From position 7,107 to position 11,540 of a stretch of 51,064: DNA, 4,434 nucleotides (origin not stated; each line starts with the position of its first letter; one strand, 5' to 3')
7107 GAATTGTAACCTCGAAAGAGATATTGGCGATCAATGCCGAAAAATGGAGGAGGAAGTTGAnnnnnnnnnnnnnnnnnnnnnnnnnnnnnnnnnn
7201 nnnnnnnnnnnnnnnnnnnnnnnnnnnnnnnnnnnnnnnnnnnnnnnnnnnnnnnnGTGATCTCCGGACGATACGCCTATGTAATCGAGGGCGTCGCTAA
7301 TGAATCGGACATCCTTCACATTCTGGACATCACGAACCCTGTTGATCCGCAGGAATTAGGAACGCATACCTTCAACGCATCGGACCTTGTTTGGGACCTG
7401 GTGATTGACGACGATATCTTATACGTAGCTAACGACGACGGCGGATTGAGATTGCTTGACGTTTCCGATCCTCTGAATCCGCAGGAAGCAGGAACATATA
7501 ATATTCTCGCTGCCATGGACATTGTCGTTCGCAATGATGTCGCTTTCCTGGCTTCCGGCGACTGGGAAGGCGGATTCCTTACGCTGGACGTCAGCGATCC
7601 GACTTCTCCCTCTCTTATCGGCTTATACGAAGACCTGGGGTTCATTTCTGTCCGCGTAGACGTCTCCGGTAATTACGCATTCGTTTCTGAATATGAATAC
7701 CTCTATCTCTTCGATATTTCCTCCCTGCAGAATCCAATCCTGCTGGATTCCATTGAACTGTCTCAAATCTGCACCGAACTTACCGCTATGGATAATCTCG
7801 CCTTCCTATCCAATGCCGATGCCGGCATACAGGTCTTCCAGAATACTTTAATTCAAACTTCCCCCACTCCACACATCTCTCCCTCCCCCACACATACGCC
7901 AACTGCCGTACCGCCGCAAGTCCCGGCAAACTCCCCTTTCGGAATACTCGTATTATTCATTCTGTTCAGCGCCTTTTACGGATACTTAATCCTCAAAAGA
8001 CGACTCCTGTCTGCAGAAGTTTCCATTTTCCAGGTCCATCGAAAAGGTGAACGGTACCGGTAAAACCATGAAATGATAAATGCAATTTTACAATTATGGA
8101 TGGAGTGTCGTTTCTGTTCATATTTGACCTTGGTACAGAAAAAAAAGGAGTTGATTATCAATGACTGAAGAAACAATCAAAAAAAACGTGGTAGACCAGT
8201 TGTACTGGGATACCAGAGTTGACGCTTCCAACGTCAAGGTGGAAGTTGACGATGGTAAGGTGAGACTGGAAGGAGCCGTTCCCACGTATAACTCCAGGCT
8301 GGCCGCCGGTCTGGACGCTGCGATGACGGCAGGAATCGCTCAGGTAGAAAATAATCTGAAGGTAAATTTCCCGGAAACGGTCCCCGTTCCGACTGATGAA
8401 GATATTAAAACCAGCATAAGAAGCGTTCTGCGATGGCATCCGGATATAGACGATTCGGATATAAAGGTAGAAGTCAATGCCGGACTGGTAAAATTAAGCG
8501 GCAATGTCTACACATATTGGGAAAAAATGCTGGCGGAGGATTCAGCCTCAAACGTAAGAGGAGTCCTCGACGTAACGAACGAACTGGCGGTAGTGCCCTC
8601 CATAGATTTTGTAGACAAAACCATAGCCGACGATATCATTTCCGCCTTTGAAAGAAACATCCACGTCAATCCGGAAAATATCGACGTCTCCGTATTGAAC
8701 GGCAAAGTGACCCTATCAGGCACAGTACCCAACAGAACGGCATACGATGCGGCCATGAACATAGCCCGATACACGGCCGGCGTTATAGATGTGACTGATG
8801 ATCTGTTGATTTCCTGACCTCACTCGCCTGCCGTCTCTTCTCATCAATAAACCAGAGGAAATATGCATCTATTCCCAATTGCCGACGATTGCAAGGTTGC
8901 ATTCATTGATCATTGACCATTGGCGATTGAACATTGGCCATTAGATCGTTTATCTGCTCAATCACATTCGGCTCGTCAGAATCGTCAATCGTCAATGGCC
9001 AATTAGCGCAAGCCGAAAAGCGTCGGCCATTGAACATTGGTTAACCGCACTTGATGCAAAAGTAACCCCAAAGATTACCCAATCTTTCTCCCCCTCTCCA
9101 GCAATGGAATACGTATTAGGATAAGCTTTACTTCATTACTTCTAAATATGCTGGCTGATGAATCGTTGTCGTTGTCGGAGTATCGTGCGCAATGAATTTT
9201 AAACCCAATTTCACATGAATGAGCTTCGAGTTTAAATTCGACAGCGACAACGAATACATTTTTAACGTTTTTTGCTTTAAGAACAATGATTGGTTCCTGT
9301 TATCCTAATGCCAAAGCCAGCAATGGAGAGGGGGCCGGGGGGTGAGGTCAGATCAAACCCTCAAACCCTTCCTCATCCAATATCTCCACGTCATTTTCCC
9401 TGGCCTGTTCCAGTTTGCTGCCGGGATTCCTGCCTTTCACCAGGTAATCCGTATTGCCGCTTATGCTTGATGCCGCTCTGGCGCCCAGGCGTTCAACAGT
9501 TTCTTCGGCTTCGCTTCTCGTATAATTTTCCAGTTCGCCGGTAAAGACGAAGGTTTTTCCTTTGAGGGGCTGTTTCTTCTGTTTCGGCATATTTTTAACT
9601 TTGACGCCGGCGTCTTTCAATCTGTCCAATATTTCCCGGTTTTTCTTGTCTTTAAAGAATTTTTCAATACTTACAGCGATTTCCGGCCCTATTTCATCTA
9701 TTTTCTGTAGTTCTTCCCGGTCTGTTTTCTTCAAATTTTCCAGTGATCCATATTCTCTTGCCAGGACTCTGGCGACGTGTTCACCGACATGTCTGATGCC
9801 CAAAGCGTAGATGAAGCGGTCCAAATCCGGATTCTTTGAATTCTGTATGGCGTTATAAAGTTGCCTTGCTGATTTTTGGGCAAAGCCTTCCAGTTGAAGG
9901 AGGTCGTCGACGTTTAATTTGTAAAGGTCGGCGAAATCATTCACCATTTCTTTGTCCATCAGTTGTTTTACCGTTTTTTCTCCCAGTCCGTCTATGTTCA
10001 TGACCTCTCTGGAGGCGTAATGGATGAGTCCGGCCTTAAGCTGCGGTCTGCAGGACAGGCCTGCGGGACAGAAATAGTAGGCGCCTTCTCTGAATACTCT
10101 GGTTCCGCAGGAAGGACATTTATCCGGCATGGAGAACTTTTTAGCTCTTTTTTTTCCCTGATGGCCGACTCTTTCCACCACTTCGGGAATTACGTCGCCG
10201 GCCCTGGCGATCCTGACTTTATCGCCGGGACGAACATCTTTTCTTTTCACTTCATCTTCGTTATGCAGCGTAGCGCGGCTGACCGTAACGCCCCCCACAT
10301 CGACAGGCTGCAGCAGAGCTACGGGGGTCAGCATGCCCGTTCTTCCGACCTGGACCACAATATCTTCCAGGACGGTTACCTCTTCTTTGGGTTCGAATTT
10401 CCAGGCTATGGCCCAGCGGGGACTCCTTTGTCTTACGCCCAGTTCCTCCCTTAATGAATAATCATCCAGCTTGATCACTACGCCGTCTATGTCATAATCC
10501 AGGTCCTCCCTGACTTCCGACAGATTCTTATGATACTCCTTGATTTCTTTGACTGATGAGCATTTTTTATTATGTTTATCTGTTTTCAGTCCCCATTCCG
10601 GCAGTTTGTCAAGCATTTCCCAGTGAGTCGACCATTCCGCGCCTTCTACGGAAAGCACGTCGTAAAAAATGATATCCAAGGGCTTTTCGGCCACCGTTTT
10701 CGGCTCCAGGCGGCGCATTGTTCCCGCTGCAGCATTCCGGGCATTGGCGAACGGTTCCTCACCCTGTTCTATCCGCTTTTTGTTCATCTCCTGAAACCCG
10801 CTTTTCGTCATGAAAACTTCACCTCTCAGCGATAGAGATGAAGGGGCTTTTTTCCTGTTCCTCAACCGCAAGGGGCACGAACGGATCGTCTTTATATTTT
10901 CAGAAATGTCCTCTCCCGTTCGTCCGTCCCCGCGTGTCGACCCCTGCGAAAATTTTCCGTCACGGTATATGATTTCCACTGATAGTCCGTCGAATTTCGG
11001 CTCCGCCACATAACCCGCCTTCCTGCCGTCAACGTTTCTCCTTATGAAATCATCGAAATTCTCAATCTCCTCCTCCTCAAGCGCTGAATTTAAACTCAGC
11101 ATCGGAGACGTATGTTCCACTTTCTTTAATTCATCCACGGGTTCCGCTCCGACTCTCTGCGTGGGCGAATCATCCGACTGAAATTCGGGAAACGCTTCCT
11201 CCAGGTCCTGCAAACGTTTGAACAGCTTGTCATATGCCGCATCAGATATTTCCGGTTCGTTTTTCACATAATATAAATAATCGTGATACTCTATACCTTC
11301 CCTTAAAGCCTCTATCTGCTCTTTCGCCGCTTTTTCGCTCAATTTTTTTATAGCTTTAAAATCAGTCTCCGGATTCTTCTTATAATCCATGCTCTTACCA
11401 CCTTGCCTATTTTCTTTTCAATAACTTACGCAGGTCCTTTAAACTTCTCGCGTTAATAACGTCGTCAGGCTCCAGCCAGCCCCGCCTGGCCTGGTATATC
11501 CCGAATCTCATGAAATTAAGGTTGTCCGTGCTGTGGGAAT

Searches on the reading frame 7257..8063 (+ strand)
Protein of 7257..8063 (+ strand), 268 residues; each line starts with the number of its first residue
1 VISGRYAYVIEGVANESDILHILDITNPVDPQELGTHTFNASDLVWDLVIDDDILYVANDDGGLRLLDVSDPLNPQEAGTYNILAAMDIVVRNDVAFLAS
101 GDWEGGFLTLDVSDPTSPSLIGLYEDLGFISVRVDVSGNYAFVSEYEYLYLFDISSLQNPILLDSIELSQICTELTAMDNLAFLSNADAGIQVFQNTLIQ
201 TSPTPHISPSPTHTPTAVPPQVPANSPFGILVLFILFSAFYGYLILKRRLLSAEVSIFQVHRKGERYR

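Call 11: search_protein_families(library=pfam, proteins=[window:7257-8063:+])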
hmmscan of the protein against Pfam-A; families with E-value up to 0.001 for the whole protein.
window:7257-8063:+ (268 aa): 1 family
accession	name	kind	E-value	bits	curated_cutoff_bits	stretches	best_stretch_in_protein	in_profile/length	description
PF08309.17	LVIVD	-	2.3e-22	78.5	20.2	3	45-82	4-41/42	LVIVD repeat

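Call 61: search_protein_families(library=ncbifam, proteins=[window:7257-8063:+], max_evalue=0.00001)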
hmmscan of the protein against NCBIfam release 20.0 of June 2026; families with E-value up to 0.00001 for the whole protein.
window:7257-8063:+ (268 aa): 1 family
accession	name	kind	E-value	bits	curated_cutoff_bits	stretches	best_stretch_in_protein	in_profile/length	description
TIGR04312.1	choice_anch_B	subfamily_domain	2.5e-07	30.3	100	0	20-127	55-175/364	choice-of-anchor B family protein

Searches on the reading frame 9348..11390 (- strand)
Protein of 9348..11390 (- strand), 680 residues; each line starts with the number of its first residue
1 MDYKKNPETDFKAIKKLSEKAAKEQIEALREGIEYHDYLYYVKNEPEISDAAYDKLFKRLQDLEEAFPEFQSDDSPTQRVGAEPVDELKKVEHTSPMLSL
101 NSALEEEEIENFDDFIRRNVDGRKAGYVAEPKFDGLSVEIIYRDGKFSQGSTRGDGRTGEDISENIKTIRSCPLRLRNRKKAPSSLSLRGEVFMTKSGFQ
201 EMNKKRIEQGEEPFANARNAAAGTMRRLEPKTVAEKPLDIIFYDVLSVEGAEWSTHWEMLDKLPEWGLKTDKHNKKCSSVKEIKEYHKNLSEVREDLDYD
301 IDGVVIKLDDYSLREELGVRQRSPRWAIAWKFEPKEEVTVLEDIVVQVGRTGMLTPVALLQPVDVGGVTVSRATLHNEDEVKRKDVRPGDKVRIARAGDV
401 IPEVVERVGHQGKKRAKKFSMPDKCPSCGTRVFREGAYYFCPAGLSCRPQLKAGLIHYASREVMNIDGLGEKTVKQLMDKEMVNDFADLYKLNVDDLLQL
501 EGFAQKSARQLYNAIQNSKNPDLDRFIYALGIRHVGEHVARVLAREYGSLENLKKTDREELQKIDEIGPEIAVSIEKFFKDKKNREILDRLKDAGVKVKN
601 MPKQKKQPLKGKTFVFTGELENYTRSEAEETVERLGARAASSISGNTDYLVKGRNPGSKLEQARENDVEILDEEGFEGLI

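Call 12: search_protein_families(library=pfam, proteins=[window:9348-11390:-])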
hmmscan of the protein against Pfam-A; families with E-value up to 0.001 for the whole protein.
window:9348-11390:- (680 aa): 7 families
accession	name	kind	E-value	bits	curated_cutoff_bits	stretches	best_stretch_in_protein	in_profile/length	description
PF01653.23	DNA_ligase_aden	-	1.5e-86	290.5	27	1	87-335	3-253/253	NAD-dependent DNA ligase adenylation domain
PF03120.22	DNA_ligase_OB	-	1.3e-31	108.8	32.9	1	339-412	2-75/79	NAD-dependent DNA ligase OB-fold domain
PF12826.13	HHH_2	-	5.2e-29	100.7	27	1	525-588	1-64/64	Helix-hairpin-helix motif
PF14520.12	HHH_5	-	4.3e-15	56.4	27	2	461-516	2-56/57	Helix-hairpin-helix domain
PF00533.33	BRCT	-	8.5e-12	45.6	21.3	1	607-677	4-75/78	BRCA1 C Terminus (BRCT) domain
PF22745.1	Nlig-Ia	-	8e-10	39.7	27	1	23-69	3-49/92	DNA ligase-like, N-terminal NAD+-binding domain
PF00633.29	HHH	-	0.0001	22.4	24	0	549-572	1-24/30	Helix-hairpin-helix motif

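Call 67: find_homologous_proteins(query=window:9348-11390:-, max_evalue=1e-80)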
Query window:9348-11390:- (680 aa): 8000 proteins with E <= 1e-80 among 8000 candidates; the best 120 are listed.
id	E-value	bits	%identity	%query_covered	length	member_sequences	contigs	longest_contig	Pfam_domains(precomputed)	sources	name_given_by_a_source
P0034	0.0e+0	1525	100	100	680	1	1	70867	PF12826.14,PF03120.23,PF14520.13,PF01653.24,PF00533.34,PF22745.3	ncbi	-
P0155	0.0e+0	1076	69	100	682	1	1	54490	PF12826.14,PF03120.23,PF14520.13,PF01653.24,PF00533.34,PF22745.3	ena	-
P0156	0.0e+0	1070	67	100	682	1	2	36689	PF12826.14,PF03120.23,PF14520.13,PF01653.24,PF00533.34,PF22745.3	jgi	jgi:DNA ligase (NAD+)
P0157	0.0e+0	1053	67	100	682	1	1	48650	PF12826.14,PF03120.23,PF14520.13,PF01653.24,PF00533.34,PF00633.30,PF22745.3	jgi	jgi:DNA ligase (NAD+)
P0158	0.0e+0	1053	69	100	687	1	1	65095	PF12826.14,PF03120.23,PF14520.13,PF01653.24,PF00533.34,PF22745.3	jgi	jgi:DNA ligase (NAD+)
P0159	0.0e+0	1051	68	100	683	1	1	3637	PF12826.14,PF03120.23,PF14520.13,PF01653.24,PF00533.34,PF03119.22,PF22745.3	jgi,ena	-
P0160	0.0e+0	1051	67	100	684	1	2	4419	PF12826.14,PF03120.23,PF14520.13,PF01653.24,PF00533.34,PF00633.30,PF22745.3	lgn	-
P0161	0.0e+0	1050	66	100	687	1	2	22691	PF12826.14,PF03120.23,PF14520.13,PF01653.24,PF00533.34,PF03119.22,PF22745.3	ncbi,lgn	ncbi:MAG: NAD-dependent DNA ligase LigA [Candidatus Aminicenantes bacterium]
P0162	0.0e+0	1049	68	100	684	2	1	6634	PF12826.14,PF03120.23,PF14520.13,PF01653.24,PF00533.34,PF22745.3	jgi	-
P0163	0.0e+0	1048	67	100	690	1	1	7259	PF12826.14,PF03120.23,PF14520.13,PF01653.24,PF00533.34,PF03119.22,PF22745.3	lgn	-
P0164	0.0e+0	1046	68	100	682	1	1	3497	PF12826.14,PF03120.23,PF14520.13,PF01653.24,PF00533.34,PF03119.22,PF22745.3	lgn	-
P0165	0.0e+0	1045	67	100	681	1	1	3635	PF12826.14,PF03120.23,PF14520.13,PF01653.24,PF00533.34,PF22745.3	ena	-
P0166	0.0e+0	1045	67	100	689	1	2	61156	PF12826.14,PF03120.23,PF14520.13,PF01653.24,PF00533.34,PF22745.3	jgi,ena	-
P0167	0.0e+0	1044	67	100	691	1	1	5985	PF12826.14,PF03120.23,PF14520.13,PF01653.24,PF00533.34,PF03119.22,PF00633.30,PF22745.3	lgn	-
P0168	0.0e+0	1042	67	100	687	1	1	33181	PF12826.14,PF03120.23,PF14520.13,PF01653.24,PF00533.34,PF03119.22,PF22745.3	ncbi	-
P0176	0.0e+0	1035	66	100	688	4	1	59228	PF12826.14,PF03120.23,PF14520.13,PF01653.24,PF00533.34,PF03119.22,PF00633.30,PF22745.3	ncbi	ncbi:MAG: NAD-dependent DNA ligase LigA [Candidatus Aminicenantales bacterium]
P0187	0.0e+0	1032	67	99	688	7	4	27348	PF12826.14,PF03120.23,PF14520.13,PF01653.24,PF00533.34,PF22745.3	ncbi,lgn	ncbi:MAG: NAD-dependent DNA ligase LigA [Candidatus Aminicenantes bacterium]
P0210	0.0e+0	1023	66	100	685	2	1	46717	PF12826.14,PF03120.23,PF14520.13,PF01653.24,PF00533.34,PF22745.3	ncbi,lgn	ncbi:MAG: NAD-dependent DNA ligase LigA [Candidatus Aminicenantaceae bacterium]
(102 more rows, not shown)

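Call 68: find_encoding_contigs(protein=P0155, flank=10000, max_places=2)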
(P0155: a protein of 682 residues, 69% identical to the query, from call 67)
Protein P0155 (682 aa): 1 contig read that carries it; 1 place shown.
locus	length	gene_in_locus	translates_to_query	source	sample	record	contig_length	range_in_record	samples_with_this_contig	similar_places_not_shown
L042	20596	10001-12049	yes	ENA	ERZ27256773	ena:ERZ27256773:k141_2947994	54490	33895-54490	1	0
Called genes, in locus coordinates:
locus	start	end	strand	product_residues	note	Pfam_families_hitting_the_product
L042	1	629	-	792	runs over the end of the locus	PF00989:PAS, PF13426:PAS_9, PF08447:PAS_3, PF00989:PAS, PF08448:PAS_4, PF13426:PAS_9, PF07730:HisKA_3, PF02518:HATPase_c, +4 more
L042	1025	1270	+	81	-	-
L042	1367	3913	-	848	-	PF20437:LonC_helical, PF13654:AAA_32, PF20436:LonB_AAA-LID, PF05362:Lon_C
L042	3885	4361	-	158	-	PF00011:HSP20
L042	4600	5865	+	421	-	PF08323:Glyco_transf_5 (faint), PF13439:Glyco_transf_4, PF20706:GT4-conflict (weak), PF13579:Glyco_trans_4_4, PF00534:Glycos_transf_1, PF13692:Glyco_trans_1_4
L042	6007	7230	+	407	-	PF21269:TreT_GT1, PF20706:GT4-conflict, PF00534:Glycos_transf_1, PF13692:Glyco_trans_1_4, PF13524:Glyco_trans_1_2 (weak)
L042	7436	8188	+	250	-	PF05239:PRC (faint)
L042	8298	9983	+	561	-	PF14716:HHH_8, PF14520:HHH_5, PF14791:DNA_pol_B_thumb, PF02811:PHP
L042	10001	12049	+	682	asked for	PF22745:Nlig-Ia, PF01653:DNA_ligase_aden, PF03120:OB_DNA_ligase, PF14520:HHH_5 (weak), PF12826:HHH_2, PF00533:BRCT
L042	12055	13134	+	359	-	PF01087:GalP_UDP_transf, PF16285:DUF4931_N (weak), PF16268:DUF4921, PF02744:GalP_UDP_tr_C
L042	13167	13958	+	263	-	PF01149:Fapy_DNA_glyco, PF06831:H2TH, PF07191:Zn_ribbon_6 (faint), PF06827:zf-FPG_IleRS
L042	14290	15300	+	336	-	PF00923:TAL_FSA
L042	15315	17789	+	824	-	PF09364:XFP_N, PF03894:XFP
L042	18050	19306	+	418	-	PF00871:Acetate_kinase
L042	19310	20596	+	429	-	?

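Call 91: find_encoding_contigs(protein=P0158, flank=10000, max_places=1)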
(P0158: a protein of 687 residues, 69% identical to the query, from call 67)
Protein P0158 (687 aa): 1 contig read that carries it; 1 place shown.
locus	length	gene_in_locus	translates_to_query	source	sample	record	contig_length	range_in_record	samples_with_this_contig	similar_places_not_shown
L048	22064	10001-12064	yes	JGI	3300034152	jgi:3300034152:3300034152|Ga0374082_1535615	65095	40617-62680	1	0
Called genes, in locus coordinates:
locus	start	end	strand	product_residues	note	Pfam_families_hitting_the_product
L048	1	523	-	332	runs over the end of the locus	PF01068:DNA_ligase_A_M, PF09414:RNA_ligase (faint), PF04679:DNA_ligase_A_C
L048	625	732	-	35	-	-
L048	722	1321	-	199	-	PF13298:LigD_N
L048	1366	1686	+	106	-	-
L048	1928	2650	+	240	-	PF23023:Anti-Pycsar_Apyc1 (weak), PF00753:Lactamase_B (weak), PF12706:Lactamase_B_2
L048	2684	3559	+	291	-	PF01972:SDH_protease, PF00574:CLP_protease (weak), PF25145:NfeD1b_N, PF00378:ECH_1 (weak)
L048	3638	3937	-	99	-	-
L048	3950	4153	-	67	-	-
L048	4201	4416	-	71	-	-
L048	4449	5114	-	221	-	PF04972:BON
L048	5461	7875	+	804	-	PF01326:PPDK_N, PF00391:PEP-utilizers, PF02896:PEP-utilizers_C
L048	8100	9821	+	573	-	PF14716:HHH_8, PF11798:IMS_HHH (faint), PF21999:IMS_HHH_1 (faint), PF14520:HHH_5, PF14792:DNA_pol_B_palm (weak), PF14791:DNA_pol_B_thumb, PF02811:PHP (weak)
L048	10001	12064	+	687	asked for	PF22745:Nlig-Ia, PF01653:DNA_ligase_aden, PF03120:OB_DNA_ligase, PF14520:HHH_5 (weak), PF12826:HHH_2, PF00533:BRCT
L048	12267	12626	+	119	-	-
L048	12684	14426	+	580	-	PF00982:Glyco_transf_20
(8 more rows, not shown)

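Call 92: find_encoding_contigs(protein=P0156, flank=10000, max_places=1)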
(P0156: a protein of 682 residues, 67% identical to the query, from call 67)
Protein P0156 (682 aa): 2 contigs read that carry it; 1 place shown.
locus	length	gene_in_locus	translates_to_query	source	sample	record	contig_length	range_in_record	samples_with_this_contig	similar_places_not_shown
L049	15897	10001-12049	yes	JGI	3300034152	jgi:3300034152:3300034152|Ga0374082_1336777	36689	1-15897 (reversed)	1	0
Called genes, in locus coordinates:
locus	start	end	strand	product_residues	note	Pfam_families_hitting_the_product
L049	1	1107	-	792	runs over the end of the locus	PF00989:PAS (weak), PF08448:PAS_4 (weak), PF08447:PAS_3, PF00989:PAS (weak), PF08448:PAS_4, PF13426:PAS_9, PF07730:HisKA_3, PF02518:HATPase_c, +4 more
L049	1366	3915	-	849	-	PF20437:LonC_helical, PF13654:AAA_32, PF20436:LonB_AAA-LID, PF05362:Lon_C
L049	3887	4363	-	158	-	PF00011:HSP20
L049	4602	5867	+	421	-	PF08323:Glyco_transf_5 (faint), PF13439:Glyco_transf_4, PF13579:Glyco_trans_4_4, PF00534:Glycos_transf_1, PF13692:Glyco_trans_1_4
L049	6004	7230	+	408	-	PF21269:TreT_GT1, PF20706:GT4-conflict, PF00534:Glycos_transf_1, PF13692:Glyco_trans_1_4, PF13524:Glyco_trans_1_2 (weak)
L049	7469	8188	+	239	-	PF05239:PRC (faint)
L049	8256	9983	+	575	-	PF14716:HHH_8, PF14520:HHH_5 (weak), PF14791:DNA_pol_B_thumb, PF02811:PHP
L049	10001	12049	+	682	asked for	PF22745:Nlig-Ia, PF01653:DNA_ligase_aden, PF03120:OB_DNA_ligase, PF14520:HHH_5 (weak), PF12826:HHH_2, PF00533:BRCT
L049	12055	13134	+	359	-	PF01087:GalP_UDP_transf, PF16285:DUF4931_N (weak), PF16268:DUF4921, PF02744:GalP_UDP_tr_C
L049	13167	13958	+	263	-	PF01149:Fapy_DNA_glyco, PF06831:H2TH, PF06827:zf-FPG_IleRS (weak)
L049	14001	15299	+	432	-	PF00923:TAL_FSA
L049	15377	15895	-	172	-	?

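Call 94: find_encoding_contigs(protein=P0176, flank=10000, max_places=1)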
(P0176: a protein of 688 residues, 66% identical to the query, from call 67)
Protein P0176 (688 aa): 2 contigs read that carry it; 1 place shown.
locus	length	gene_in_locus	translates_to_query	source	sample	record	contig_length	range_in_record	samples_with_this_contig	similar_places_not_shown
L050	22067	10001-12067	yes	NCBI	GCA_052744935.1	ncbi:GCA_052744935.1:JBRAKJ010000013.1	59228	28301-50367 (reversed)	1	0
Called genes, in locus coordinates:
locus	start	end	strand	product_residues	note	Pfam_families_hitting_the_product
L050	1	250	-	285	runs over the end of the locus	PF01791:DeoC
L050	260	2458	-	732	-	PF00884:Sulfatase, PF01663:Phosphodiest (weak), PF13428:TPR_14 (faint), PF13176:TPR_7 (faint), PF16347:SGSH_C, PF13432:TPR_16 (weak), PF13432:TPR_16 (weak), PF14559:TPR_19 (weak), +12 more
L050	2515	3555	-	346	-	PF00579:tRNA-synt_1b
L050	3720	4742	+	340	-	PF14522:Cytochrome_C7 (faint)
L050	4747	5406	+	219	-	PF01966:HD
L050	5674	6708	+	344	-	PF01368:DHH, PF02272:DHHA1 (weak)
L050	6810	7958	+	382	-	PF02163:Peptidase_M50, PF00571:CBS (weak)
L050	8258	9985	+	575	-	PF14716:HHH_8, PF14520:HHH_5, PF14792:DNA_pol_B_palm (weak), PF14791:DNA_pol_B_thumb, PF02811:PHP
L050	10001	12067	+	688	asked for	PF22745:Nlig-Ia, PF01653:DNA_ligase_aden, PF03120:OB_DNA_ligase, PF03119:DNA_ligase_ZBD, PF12826:HHH_2, PF14520:HHH_5 (weak), PF00633:HHH (weak), PF00533:BRCT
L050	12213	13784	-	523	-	-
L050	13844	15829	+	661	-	-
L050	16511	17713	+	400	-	PF00365:PFK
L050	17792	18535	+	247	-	PF00515:TPR_1, PF07719:TPR_2 (weak), PF13424:TPR_12, PF13371:TPR_9 (weak), PF13414:TPR_11, PF13432:TPR_16, PF00515:TPR_1, PF07719:TPR_2, +20 more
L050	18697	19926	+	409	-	PF01566:Nramp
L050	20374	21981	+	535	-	PF01171:ATP_bind_3, PF11734:TilS_C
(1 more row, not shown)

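Call 95: find_encoding_contigs(protein=P0210, flank=10000, max_places=1)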
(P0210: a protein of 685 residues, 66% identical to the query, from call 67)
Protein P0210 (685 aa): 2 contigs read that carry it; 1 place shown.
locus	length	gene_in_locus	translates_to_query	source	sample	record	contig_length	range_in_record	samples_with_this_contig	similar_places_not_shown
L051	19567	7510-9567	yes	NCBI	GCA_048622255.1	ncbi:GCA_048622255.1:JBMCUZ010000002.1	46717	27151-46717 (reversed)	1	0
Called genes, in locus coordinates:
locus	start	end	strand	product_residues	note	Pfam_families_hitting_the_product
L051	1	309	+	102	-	?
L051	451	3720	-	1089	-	PF26549:Tricorn_N, PF07676:PD40 (weak), PF26549:Tricorn_N, PF26550:Tricorn_2nd, PF07676:PD40 (weak), PF14684:Tricorn_C1, PF14685:PDZ_Tricorn, PF03572:Peptidase_S41, +2 more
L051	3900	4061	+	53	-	-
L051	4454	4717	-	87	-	PF12146:Hydrolase_4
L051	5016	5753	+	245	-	PF01904:DUF72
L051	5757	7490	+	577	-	PF14716:HHH_8, PF14520:HHH_5, PF14792:DNA_pol_B_palm, PF14791:DNA_pol_B_thumb, PF02811:PHP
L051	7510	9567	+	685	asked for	PF22745:Nlig-Ia, PF01653:DNA_ligase_aden, PF03120:OB_DNA_ligase, PF14520:HHH_5, PF12826:HHH_2, PF00533:BRCT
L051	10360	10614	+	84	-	PF16842:RRM_occluded (faint), PF00076:RRM_1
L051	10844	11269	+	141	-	PF00254:FKBP_C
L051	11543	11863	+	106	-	PF15919:HicB_lk_antitox (weak), PF01402:RHH_1 (weak)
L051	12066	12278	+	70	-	-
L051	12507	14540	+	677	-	PF06452:CBM9_1 (weak), PF19313:DUF5916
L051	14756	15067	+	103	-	-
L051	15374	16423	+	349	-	PF24827:AstE_AspA_cat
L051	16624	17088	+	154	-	PF17194:AbiEi_3_N, PF11459:AbiEi_3 (faint)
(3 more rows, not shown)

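Call 105: find_encoding_contigs(protein=P0187, flank=10000, max_places=1)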
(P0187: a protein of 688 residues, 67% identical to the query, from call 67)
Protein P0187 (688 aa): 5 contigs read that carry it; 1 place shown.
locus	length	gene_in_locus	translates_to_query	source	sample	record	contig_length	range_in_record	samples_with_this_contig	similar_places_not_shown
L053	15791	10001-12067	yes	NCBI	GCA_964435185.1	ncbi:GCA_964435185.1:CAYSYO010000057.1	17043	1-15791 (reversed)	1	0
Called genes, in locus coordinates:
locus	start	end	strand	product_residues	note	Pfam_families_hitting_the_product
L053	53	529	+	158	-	PF01980:TrmO_N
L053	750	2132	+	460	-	PF02874:ATP-synt_ab_N, PF00006:ATP-synt_ab, PF22919:ATP-synt_VA_C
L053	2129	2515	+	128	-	PF02823:ATP-synt_DE_N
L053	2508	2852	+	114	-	PF09527:ATPase_gene1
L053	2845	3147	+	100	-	PF12966:AtpR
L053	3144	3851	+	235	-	PF00119:ATP-synt_A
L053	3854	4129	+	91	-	PF00137:ATP-synt_C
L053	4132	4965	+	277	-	PF00430:ATP-synt_B, PF00213:OSCP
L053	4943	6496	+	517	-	PF02874:ATP-synt_ab_N, PF00006:ATP-synt_ab, PF00306:ATP-synt_ab_C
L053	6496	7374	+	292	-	PF00231:ATP-synt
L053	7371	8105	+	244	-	PF01904:DUF72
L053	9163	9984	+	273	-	PF01876:RNase_P_p30 (faint), PF02811:PHP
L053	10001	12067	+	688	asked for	PF22745:Nlig-Ia, PF01653:DNA_ligase_aden, PF03120:OB_DNA_ligase, PF14520:HHH_5 (weak), PF12826:HHH_2, PF00533:BRCT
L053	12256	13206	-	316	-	-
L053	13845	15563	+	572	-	-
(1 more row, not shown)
